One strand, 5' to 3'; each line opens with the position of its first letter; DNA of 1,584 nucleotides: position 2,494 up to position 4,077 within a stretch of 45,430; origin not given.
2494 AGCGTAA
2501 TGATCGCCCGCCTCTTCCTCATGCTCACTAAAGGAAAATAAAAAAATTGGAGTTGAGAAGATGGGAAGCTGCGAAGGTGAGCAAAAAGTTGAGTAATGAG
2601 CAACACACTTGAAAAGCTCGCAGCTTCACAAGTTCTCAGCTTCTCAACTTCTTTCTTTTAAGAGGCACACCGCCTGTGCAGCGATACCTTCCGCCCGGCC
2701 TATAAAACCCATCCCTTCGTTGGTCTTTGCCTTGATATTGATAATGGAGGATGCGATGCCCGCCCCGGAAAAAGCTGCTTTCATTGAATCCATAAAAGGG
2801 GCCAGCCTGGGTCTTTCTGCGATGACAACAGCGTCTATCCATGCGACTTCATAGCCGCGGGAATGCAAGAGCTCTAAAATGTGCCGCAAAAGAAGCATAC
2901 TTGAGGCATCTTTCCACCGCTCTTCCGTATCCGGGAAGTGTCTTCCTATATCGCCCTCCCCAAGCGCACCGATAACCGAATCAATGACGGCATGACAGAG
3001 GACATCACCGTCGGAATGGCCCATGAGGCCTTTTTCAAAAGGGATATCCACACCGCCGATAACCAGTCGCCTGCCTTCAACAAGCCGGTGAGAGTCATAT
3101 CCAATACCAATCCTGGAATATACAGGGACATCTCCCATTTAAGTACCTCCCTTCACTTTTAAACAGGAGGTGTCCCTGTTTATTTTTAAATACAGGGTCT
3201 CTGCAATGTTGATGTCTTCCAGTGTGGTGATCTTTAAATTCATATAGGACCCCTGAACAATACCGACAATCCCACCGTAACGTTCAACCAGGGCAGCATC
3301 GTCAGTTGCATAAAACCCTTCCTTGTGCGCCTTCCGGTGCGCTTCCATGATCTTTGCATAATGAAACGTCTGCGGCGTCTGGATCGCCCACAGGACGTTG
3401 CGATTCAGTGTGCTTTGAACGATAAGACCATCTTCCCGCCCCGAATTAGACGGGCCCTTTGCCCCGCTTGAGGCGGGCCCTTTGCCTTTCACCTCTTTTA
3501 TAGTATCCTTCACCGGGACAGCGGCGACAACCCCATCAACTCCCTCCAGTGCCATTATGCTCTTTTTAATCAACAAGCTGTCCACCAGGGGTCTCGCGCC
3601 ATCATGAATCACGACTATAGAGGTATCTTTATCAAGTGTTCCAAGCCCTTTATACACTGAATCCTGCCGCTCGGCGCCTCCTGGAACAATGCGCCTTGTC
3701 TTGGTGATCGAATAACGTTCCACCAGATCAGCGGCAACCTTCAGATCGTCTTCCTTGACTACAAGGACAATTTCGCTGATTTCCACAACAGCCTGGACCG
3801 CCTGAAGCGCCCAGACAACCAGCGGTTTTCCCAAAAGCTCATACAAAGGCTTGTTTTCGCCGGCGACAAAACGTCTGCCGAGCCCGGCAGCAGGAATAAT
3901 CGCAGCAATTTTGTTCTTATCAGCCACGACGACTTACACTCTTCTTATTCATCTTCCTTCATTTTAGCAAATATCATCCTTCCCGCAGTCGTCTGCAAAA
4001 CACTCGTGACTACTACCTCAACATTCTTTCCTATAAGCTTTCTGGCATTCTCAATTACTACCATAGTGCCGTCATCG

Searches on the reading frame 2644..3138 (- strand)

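Call 46: search_protein_families(library=pfam, proteins=[window:2644-3138:-], max_evalue=0.00001)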
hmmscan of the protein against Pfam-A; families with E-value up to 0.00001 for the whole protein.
window:2644-3138:- (164 aa): 1 family
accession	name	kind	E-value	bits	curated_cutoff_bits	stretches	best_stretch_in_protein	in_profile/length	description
PF02542.21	YgbB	-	2.6e-61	207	26.7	1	9-160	2-154/155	YgbB family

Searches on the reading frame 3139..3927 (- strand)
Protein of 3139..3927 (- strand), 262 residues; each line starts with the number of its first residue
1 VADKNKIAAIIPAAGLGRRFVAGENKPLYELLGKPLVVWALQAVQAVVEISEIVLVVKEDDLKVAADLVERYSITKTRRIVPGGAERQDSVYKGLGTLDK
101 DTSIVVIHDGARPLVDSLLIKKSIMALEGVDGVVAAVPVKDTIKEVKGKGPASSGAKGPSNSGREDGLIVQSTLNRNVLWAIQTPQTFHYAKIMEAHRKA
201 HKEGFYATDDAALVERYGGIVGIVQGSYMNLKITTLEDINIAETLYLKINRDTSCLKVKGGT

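Call 46: search_protein_families(library=pfam, proteins=[window:3139-3927:-], max_evalue=0.00001)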
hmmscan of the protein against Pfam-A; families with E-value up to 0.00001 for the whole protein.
window:3139-3927:- (262 aa): 3 families
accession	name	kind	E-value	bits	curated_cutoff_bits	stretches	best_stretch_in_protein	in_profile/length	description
PF01128.25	IspD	-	5e-62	210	27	2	7-149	1-140/221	2-C-methyl-D-erythritol 4-phosphate cytidylyltransferase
PF12804.13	NTP_transf_3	-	3e-10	41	27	1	9-135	1-119/160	MobA-like NTP transferase domain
PF02348.25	CTP_transf_3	-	6.7e-06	26.5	22.6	1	9-128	2-115/217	Cytidylyltransferase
